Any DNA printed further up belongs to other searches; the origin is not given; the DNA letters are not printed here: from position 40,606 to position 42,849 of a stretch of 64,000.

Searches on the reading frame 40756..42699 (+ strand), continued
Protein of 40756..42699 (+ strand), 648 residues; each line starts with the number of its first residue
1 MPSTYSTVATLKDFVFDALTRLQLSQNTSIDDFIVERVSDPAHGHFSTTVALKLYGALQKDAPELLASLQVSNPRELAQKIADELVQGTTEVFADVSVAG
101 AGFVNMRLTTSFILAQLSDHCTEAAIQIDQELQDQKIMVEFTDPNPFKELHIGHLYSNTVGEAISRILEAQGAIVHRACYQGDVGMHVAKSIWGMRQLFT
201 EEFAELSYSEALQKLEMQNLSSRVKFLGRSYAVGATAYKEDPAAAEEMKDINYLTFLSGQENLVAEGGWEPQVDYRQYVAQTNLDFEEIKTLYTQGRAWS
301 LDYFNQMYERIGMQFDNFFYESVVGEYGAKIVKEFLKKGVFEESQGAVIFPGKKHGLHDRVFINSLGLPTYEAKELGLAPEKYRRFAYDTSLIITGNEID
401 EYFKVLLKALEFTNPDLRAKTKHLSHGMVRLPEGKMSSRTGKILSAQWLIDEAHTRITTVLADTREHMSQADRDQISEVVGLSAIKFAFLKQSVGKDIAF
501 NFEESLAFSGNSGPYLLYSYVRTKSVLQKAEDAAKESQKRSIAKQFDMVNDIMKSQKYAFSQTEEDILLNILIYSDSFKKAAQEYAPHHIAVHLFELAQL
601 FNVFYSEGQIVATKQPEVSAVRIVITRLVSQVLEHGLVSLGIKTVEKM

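Call 27: find_encoding_contigs(protein=P0006, flank=1500, max_places=2)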
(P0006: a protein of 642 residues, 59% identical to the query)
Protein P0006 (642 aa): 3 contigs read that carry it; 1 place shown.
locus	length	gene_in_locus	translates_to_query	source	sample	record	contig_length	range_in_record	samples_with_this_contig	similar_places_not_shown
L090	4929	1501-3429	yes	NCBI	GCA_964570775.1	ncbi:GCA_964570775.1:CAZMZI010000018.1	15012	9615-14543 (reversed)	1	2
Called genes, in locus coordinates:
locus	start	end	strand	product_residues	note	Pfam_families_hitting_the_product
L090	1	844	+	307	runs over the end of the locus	PF25281:MBL_MAP1B (weak), PF00753:Lactamase_B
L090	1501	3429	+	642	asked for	PF03485:Arg_tRNA_synt_N, PF00750:tRNA-synt_1d, PF05746:DALR_1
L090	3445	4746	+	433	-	PF00675:Peptidase_M16, PF05193:Peptidase_M16_C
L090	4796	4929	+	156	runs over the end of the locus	PF00334:NDK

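Call 28: find_encoding_contigs(protein=P0008, flank=1500, max_places=2)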
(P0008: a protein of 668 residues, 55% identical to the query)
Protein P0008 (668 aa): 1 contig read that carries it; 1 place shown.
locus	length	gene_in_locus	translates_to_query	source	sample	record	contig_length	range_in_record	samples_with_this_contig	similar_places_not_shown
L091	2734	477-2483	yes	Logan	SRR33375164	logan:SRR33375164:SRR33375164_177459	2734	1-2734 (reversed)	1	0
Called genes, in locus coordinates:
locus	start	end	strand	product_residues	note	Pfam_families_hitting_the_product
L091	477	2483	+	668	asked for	PF03485:Arg_tRNA_synt_N, PF00750:tRNA-synt_1d, PF05746:DALR_1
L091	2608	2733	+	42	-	?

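Call 29: find_encoding_contigs(protein=P0009, flank=1500, max_places=2)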
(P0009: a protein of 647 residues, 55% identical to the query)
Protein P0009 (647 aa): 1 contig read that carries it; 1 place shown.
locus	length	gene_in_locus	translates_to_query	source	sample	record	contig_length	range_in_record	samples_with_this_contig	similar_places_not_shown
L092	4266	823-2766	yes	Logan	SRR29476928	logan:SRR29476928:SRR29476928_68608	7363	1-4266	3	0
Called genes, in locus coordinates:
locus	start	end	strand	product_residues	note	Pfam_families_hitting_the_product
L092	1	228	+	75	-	?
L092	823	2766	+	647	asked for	PF03485:Arg_tRNA_synt_N, PF00750:tRNA-synt_1d, PF05746:DALR_1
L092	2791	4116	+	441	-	PF00675:Peptidase_M16, PF05193:Peptidase_M16_C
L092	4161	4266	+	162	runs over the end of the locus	PF00334:NDK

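Call 30: find_encoding_contigs(protein=P0007, flank=1500, max_places=2)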
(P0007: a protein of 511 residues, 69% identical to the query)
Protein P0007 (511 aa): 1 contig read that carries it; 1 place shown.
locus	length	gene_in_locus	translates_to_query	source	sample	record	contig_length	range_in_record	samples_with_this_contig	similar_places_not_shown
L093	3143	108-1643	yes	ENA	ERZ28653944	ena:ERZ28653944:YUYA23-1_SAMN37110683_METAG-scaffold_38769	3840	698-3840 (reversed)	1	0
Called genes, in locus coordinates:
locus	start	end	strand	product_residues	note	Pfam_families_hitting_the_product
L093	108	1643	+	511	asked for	PF00750:tRNA-synt_1d, PF05746:DALR_1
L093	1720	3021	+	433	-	PF00675:Peptidase_M16, PF05193:Peptidase_M16_C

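Call 54: find_encoding_contigs(protein=P0069, flank=1200, max_places=1)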
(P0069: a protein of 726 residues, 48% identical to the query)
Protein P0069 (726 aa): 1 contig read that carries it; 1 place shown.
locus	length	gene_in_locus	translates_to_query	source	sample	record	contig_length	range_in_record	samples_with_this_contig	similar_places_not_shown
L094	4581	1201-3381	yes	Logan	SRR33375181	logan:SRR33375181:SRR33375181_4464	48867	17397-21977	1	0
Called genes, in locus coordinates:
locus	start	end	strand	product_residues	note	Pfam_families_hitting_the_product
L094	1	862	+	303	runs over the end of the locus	PF00753:Lactamase_B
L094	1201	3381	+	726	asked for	PF03485:Arg_tRNA_synt_N, PF00750:tRNA-synt_1d, PF05746:DALR_1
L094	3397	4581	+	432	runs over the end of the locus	PF00675:Peptidase_M16, PF05193:Peptidase_M16_C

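Call 55: find_encoding_contigs(protein=P0028, flank=1200, max_places=1)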
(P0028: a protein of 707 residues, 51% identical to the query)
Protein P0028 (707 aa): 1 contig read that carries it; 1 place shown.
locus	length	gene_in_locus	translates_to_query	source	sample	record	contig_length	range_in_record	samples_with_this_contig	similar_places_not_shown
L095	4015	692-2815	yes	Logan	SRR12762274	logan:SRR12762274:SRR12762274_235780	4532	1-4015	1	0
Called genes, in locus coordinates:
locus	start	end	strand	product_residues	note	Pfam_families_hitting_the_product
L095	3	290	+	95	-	?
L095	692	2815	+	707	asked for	PF03485:Arg_tRNA_synt_N, PF00750:tRNA-synt_1d, PF05746:DALR_1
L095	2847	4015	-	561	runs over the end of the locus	?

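Call 71: search_protein_families(library=pfam, proteins=[L028:6579-9635:+])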
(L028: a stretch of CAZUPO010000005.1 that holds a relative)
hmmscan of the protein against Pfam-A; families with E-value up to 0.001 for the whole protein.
L028:6579-9635:+ (1019 aa): 4 families
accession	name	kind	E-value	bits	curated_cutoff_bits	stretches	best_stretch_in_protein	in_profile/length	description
PF00133.28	tRNA-synt_1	-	3.6e-126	421.7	22.7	2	16-507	2-274/414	tRNA synthetases class I (I, L, M and V)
PF00300.27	His_Phos_1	-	9e-34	117.3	21.7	1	509-664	2-160/194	Histidine phosphatase superfamily (branch 1)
PF08264.19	Anticodon_1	-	1e-24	87.5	25.1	1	888-1011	1-128/148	Anticodon-binding domain of tRNA ligase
PF09334.17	tRNA-synt_1g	-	1.4e-12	47.5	20.1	0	49-109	8-67/391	tRNA synthetases class I (M)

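Call 85: find_encoding_contigs(protein=P0020, flank=1200, max_places=1)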
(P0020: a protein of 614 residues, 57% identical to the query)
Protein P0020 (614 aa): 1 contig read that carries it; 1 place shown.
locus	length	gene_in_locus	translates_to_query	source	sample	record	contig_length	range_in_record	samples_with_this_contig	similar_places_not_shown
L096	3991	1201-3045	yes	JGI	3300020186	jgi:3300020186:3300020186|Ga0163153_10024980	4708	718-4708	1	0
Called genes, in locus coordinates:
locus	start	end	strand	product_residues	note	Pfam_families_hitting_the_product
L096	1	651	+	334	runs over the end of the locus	PF25281:MBL_MAP1B (weak), PF00753:Lactamase_B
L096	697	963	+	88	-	-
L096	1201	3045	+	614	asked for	PF03485:Arg_tRNA_synt_N, PF00750:tRNA-synt_1d, PF05746:DALR_1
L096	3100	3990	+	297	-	?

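Call 86: find_encoding_contigs(protein=P0012, flank=1200, max_places=1)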
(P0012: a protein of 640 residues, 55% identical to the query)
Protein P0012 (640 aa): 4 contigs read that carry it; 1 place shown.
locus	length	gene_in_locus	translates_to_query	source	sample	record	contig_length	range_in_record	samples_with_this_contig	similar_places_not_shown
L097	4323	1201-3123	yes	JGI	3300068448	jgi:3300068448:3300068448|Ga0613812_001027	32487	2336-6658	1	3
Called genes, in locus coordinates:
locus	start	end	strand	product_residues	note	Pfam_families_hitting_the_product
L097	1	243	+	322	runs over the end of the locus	PF00753:Lactamase_B, PF12706:Lactamase_B_2 (faint)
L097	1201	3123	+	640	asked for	PF03485:Arg_tRNA_synt_N, PF00750:tRNA-synt_1d, PF05746:DALR_1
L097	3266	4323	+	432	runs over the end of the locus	PF00675:Peptidase_M16, PF05193:Peptidase_M16_C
